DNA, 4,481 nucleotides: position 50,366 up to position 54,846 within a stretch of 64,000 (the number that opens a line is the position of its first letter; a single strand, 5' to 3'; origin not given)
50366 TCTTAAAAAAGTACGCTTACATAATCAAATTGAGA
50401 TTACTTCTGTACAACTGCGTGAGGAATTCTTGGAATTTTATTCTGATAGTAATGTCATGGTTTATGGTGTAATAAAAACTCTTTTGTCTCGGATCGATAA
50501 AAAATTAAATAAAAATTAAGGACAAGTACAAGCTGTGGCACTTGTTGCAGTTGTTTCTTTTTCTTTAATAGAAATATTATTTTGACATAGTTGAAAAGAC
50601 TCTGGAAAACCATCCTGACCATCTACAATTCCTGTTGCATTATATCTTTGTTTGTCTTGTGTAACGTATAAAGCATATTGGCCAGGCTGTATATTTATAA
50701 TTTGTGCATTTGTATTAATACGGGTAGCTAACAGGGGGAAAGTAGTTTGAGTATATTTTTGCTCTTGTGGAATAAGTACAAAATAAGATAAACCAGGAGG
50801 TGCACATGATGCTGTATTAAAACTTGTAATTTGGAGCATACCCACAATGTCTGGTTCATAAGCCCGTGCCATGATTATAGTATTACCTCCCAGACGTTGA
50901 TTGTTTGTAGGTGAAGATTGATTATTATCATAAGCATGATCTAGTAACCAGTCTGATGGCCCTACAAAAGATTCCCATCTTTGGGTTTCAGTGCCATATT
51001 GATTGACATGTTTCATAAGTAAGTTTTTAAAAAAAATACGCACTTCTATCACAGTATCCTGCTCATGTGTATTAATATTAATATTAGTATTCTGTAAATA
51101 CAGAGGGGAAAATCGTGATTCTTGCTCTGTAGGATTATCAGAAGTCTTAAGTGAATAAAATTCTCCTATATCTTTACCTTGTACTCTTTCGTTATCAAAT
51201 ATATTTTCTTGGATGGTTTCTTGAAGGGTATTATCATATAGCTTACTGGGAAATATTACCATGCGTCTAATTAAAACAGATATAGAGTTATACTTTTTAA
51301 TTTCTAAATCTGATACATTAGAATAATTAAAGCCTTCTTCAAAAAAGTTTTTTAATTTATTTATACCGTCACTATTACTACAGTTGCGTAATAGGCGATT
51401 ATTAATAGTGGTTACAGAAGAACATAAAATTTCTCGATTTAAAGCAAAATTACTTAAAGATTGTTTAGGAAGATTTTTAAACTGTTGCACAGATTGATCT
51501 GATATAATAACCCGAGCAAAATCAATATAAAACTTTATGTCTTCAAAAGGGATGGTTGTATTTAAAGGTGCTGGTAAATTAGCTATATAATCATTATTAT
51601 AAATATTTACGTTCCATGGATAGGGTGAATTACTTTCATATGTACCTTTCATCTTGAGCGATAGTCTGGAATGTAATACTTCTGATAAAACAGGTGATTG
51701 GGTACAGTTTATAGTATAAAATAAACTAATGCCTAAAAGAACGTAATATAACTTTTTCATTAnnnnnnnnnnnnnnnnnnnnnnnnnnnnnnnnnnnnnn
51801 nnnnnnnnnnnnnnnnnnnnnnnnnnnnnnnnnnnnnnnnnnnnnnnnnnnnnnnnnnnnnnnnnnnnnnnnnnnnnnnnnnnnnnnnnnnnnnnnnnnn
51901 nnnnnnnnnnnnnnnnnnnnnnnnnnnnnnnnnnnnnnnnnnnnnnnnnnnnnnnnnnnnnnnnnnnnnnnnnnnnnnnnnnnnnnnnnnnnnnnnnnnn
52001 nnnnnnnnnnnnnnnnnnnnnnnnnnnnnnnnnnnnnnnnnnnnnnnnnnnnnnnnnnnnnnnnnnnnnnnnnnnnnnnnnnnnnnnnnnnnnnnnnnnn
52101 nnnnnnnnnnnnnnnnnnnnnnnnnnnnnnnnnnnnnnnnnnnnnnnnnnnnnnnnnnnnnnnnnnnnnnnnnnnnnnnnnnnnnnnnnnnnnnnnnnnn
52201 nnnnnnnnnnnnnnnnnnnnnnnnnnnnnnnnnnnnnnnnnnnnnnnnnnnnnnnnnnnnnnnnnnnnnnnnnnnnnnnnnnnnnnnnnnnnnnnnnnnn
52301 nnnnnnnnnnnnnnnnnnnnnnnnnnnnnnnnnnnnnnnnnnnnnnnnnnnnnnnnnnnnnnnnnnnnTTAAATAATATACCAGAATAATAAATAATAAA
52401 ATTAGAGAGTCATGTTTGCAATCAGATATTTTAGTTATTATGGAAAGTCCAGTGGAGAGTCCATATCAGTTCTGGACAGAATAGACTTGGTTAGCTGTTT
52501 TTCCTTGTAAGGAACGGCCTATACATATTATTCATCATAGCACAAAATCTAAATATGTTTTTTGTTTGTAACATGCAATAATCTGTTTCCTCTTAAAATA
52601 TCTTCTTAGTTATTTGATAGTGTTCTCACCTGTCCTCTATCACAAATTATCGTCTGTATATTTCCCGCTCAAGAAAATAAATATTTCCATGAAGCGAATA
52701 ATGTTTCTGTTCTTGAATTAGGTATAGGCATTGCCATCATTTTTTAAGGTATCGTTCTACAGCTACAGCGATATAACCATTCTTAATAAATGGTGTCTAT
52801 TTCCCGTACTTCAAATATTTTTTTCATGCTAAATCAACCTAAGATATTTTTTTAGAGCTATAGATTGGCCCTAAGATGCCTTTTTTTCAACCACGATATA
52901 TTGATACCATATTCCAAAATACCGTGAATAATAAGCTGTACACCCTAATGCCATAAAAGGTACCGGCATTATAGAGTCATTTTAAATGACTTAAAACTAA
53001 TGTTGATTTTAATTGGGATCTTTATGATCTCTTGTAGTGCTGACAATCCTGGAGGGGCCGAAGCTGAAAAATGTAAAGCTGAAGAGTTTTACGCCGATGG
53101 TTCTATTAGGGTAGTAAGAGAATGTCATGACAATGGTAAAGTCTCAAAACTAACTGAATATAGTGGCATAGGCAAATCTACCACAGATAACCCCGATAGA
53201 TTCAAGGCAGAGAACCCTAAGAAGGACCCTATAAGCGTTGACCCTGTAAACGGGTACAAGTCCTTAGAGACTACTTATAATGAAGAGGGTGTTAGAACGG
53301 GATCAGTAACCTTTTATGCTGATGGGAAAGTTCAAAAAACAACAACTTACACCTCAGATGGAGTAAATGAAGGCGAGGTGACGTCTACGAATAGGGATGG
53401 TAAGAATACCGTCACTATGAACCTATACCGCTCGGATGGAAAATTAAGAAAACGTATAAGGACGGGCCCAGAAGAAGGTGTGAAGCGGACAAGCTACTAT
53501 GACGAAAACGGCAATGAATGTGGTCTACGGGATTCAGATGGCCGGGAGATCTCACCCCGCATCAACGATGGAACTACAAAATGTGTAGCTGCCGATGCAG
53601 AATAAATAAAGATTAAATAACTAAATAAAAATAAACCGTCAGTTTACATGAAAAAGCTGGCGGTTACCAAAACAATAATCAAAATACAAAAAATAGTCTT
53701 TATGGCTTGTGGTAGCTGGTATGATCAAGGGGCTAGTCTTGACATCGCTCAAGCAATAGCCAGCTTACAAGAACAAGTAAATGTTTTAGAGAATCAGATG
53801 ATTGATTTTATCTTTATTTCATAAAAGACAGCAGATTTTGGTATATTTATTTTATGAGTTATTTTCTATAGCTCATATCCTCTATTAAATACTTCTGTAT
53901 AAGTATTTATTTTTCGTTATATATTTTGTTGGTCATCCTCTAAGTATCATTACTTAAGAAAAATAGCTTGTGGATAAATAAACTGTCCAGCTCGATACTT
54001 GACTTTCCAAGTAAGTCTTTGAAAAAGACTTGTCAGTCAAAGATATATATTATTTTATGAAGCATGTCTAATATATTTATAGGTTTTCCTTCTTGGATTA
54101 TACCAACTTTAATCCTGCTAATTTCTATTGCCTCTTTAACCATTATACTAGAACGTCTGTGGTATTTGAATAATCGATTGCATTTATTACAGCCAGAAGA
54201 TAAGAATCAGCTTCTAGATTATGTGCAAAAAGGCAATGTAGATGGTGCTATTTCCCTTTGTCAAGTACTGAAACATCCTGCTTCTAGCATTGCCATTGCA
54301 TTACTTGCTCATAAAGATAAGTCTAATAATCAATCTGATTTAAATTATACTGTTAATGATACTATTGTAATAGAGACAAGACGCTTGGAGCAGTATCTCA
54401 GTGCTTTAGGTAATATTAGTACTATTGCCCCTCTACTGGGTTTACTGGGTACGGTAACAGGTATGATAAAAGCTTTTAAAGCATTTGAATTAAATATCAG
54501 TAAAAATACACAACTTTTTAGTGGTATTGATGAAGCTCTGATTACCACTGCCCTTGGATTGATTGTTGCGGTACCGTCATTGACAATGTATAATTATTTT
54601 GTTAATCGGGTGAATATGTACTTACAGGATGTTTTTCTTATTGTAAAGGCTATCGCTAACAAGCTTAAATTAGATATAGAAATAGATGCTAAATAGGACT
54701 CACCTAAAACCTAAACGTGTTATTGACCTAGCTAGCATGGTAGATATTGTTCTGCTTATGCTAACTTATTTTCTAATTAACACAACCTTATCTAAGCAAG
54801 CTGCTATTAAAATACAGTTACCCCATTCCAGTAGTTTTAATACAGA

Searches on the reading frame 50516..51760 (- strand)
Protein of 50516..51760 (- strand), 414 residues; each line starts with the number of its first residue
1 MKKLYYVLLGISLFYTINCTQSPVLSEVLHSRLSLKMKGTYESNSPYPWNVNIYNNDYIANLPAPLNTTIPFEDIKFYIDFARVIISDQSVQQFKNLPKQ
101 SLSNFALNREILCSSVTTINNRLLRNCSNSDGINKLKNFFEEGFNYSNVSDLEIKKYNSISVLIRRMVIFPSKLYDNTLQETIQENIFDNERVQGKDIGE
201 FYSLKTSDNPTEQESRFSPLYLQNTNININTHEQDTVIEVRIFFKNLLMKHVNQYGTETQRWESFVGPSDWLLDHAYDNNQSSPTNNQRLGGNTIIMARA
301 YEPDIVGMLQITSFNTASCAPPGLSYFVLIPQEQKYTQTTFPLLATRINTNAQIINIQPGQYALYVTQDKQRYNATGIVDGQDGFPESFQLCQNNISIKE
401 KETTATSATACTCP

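Call 47: search_protein_families(library=ncbifam, proteins=[window:50516-51760:-], max_evalue=0.00001)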
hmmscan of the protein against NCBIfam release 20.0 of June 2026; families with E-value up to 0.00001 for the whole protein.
window:50516-51760:- (414 aa): 1 family
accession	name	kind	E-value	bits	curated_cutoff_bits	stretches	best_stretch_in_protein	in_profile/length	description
NF047586.1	LIC11270_fam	equivalog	3.4e-27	95.4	490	1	18-414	9-404/404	LIC11270 family surface protein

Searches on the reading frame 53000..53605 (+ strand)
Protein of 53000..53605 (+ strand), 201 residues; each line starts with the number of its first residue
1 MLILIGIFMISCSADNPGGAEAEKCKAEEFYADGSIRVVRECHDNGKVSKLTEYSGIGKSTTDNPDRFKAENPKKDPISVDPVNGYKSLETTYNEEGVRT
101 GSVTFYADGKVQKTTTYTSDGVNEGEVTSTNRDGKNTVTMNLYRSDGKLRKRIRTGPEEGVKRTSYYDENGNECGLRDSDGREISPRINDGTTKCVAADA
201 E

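Call 47: search_protein_families(library=ncbifam, proteins=[window:53000-53605:+], max_evalue=0.00001)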
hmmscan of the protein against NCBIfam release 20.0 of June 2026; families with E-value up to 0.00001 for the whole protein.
window:53000-53605:+ (201 aa): 0 families

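Call 56: search_protein_families(library=pfam, proteins=[window:53000-53605:+], max_evalue=0.01)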
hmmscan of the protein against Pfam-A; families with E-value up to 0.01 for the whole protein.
window:53000-53605:+ (201 aa): 1 family
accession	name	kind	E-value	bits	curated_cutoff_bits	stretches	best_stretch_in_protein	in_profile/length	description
PF07661.19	MORN_2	-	0.00015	22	29.6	0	104-117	7-20/22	MORN repeat variant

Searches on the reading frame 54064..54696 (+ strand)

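Call 47: search_protein_families(library=ncbifam, proteins=[window:54064-54696:+], max_evalue=0.00001)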
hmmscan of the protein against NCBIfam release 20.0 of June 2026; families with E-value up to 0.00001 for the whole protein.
window:54064-54696:+ (210 aa): 5 families
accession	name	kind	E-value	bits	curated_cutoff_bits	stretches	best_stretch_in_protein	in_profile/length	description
TIGR02796.1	tolQ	equivalog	7.6e-24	84.7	221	1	16-191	19-204/216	protein TolQ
TIGR02797.1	exbB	equivalog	2.6e-16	60.1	206.2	1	67-188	74-196/211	tonB-system energizer ExbB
NF008066.0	PRK10801.1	equivalog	4.9e-14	52.4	403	1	104-186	119-202/230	Tol-Pal system protein TolQ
TIGR02805.1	exbB2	equivalog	3.5e-13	49.9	135.35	1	106-186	49-130/138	TonB-system energizer ExbB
NF007722.0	PRK10414.1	equivalog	8.6e-12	45.1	402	1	109-187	127-206/244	tol-pal system-associated acyl-CoA thioesterase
